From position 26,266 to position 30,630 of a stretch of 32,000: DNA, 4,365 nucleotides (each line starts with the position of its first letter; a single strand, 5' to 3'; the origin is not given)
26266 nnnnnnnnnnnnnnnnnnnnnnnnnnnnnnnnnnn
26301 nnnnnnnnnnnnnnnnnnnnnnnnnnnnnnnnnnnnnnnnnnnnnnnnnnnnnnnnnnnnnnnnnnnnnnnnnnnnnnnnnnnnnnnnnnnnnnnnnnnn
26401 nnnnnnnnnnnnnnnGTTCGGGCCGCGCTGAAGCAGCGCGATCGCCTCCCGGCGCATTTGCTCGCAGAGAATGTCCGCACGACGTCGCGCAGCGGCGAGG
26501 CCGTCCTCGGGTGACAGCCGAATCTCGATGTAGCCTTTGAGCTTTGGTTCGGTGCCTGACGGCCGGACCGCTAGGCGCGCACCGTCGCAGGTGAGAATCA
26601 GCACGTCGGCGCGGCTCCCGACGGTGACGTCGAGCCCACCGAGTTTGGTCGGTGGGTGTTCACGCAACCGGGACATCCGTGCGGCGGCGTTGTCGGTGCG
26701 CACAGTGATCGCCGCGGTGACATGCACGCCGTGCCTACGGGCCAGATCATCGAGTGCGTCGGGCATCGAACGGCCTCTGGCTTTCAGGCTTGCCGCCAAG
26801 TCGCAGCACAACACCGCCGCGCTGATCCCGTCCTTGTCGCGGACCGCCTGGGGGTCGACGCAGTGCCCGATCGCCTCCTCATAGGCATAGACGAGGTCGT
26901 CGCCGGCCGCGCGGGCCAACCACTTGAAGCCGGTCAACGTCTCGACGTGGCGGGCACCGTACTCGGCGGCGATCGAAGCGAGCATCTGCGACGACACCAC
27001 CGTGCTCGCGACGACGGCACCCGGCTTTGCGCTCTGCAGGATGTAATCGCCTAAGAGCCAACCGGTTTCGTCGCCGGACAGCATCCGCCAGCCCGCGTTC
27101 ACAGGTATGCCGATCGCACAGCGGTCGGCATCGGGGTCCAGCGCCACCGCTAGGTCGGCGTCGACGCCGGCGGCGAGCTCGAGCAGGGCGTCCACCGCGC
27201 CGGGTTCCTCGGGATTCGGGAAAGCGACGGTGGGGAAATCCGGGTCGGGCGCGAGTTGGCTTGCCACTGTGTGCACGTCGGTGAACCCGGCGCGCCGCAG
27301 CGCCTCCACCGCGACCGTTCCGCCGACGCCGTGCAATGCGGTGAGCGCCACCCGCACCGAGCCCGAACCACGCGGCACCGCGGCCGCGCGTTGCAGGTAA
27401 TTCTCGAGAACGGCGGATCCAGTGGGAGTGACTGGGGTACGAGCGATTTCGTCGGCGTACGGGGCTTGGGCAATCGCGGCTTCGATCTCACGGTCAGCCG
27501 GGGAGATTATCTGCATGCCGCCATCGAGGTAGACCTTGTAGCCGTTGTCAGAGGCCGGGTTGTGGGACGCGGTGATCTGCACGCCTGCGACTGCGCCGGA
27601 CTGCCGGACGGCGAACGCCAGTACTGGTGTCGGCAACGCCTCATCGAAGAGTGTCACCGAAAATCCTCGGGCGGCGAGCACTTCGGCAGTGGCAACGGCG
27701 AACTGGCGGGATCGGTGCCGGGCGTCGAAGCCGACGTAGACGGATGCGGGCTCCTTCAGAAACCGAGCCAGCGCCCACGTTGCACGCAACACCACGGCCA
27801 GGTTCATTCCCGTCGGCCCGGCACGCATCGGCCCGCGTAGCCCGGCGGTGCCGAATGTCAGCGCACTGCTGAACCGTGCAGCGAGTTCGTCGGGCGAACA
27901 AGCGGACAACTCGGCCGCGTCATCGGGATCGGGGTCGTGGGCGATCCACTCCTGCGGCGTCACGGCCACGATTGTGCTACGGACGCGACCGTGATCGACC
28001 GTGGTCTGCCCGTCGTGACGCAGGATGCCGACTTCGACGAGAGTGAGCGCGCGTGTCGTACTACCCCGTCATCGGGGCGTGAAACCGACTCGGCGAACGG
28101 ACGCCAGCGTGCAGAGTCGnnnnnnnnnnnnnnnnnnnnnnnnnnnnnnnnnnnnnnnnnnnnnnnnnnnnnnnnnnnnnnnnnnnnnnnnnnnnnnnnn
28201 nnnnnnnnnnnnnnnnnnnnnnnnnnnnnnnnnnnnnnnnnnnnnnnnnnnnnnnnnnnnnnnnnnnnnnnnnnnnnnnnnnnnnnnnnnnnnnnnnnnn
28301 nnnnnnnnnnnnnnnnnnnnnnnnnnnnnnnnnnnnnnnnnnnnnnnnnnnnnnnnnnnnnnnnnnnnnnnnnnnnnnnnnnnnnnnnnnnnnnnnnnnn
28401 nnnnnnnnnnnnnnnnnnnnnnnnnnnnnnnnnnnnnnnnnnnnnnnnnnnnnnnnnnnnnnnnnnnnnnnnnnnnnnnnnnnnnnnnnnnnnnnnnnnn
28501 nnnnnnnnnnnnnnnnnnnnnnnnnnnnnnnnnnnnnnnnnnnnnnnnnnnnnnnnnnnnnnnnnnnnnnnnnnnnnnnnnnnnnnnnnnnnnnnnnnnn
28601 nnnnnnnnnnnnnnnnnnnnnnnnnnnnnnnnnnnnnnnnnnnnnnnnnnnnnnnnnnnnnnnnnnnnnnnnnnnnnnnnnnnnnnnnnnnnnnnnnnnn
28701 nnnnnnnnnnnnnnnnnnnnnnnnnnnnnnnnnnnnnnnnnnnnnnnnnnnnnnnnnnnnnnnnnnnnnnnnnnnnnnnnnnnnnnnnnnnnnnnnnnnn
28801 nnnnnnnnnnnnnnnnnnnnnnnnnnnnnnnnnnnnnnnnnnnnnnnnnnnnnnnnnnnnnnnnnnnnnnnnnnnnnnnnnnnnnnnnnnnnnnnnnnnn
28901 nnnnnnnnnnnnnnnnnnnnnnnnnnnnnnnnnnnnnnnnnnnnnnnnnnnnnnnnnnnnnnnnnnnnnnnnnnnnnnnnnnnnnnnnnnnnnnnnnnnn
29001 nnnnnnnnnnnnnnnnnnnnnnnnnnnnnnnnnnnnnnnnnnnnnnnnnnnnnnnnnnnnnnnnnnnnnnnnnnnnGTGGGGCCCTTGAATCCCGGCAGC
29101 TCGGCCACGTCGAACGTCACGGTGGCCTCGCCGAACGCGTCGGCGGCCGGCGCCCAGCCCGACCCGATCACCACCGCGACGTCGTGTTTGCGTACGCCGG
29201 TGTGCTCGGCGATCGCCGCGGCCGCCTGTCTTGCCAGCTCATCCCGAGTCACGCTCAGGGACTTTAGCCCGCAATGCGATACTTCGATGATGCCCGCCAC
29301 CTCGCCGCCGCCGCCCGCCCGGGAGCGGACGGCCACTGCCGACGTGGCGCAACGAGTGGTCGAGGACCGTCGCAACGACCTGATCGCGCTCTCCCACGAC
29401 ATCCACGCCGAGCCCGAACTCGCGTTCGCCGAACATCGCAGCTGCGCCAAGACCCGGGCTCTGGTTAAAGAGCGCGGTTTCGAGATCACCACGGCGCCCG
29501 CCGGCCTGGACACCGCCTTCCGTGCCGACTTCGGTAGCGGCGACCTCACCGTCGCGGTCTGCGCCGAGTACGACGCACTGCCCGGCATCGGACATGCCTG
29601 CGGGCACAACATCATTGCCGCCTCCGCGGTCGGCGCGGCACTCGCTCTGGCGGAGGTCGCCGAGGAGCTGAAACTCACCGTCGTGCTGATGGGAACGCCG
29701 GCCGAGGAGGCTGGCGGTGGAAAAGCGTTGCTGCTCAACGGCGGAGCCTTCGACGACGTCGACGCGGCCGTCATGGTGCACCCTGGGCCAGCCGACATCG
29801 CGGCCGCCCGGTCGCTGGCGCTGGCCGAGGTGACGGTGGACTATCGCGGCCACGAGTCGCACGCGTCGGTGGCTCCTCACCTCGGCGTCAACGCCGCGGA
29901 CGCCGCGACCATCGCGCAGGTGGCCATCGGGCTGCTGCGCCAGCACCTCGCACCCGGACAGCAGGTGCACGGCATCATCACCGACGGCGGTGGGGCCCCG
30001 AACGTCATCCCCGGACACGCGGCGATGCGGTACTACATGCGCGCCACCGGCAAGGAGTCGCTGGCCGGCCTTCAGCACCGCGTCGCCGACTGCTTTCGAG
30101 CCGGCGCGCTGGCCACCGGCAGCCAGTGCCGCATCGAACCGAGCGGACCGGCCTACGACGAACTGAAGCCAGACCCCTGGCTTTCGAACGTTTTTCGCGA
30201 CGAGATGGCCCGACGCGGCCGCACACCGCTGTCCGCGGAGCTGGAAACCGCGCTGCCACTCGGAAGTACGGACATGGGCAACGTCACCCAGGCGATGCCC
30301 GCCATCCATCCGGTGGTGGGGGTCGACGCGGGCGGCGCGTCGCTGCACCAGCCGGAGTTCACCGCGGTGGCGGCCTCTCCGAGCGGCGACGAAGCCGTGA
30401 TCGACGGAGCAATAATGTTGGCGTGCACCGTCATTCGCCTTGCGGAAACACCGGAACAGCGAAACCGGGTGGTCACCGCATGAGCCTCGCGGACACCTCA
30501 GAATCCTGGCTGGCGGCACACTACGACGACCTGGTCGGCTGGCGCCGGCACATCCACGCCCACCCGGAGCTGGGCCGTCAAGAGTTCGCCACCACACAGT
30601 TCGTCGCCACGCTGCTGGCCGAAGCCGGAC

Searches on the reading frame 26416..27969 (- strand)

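Call 10: search_protein_families(library=ncbifam, proteins=[window:26416-27969:-], max_evalue=0.00001)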
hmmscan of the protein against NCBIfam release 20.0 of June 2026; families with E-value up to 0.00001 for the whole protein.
window:26416-27969:- (518 aa): 7 families
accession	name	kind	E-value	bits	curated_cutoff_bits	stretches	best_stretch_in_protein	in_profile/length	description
TIGR03990.1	Arch_GlmM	equivalog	1.1e-53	182.8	439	1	38-482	3-426/444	phosphoglucosamine mutase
TIGR01455.1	glmM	equivalog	5.1e-34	117.7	447.55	1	39-478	1-418/442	phosphoglucosamine mutase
NF046027.1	PhglucPhmanMutPgmG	equivalog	4e-24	85.1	600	1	75-348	45-306/460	phosphoglucomutase/phosphomannomutase PgmG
NF007088.0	PRK09542.1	equivalog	1.4e-21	77.1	618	1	59-483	29-436/456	phosphomannomutase/phosphoglucomutase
TIGR01132.1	pgm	equivalog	4.1e-19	68.4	778.05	2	270-485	297-525/546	phosphoglucomutase (alpha-D-glucose-1,6-bisphosphate-dependent)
NF011943.0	PRK15414.1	subfamily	3.6e-14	52.6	801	1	55-484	20-437/456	phosphomannomutase CpsG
NF005737.0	PRK07564.1-1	equivalog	1.7e-12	46.8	378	1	205-437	206-434/543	alpha-D-glucose phosphate-specific phosphoglucomutase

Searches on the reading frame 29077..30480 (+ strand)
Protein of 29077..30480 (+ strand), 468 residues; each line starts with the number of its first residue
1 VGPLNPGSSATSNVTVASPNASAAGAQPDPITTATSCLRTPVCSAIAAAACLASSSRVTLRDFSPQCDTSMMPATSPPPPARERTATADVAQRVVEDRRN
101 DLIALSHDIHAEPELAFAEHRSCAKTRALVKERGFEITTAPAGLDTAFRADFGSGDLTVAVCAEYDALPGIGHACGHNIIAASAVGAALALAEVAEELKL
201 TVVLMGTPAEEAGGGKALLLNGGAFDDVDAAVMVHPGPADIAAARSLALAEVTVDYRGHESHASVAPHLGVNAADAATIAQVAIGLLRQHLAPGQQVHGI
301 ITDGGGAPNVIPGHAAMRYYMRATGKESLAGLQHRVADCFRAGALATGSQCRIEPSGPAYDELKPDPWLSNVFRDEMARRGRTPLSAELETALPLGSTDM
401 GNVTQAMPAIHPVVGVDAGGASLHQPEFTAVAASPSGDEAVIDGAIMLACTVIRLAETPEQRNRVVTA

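Call 10: search_protein_families(library=ncbifam, proteins=[window:29077-30480:+], max_evalue=0.00001)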
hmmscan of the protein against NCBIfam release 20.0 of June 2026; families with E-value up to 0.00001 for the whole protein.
window:29077-30480:+ (468 aa): 8 families
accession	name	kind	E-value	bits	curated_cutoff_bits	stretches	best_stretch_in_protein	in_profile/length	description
TIGR01891.1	amidohydrolases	subfamily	5.4e-59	200.2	153.75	1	103-429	2-357/366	amidohydrolase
NF040868.1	carboxypep_CpsA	equivalog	6.1e-20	71.3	500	1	97-415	10-351/391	carboxypeptidase CpsA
NF038260.1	ectoine_DoeB_2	equivalog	8.4e-16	57.8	550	1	104-424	10-354/378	N(2)-acetyl-L-2,4-diaminobutanoate deacetylase DoeB2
NF006365.0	PRK08588.1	subfamily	6e-09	35.7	289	1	185-326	114-261/383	succinyl-diaminopimelate desuccinylase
TIGR01910.1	DapE-ArgE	subfamily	1.1e-07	31.5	217.6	1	183-344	112-280/373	ArgE/DapE family deacylase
NF006404.0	PRK08652.1-2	equivalog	5.5e-07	28.8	348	1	181-319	87-214/332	acetylornithine deacetylase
NF005602.0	PRK07338.1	equivalog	1.9e-06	26.7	357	1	187-342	144-297/409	hydrolase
NF004788.0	PRK06133.1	subfamily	4.6e-06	25.8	349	1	200-342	169-309/417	glutamate carboxypeptidase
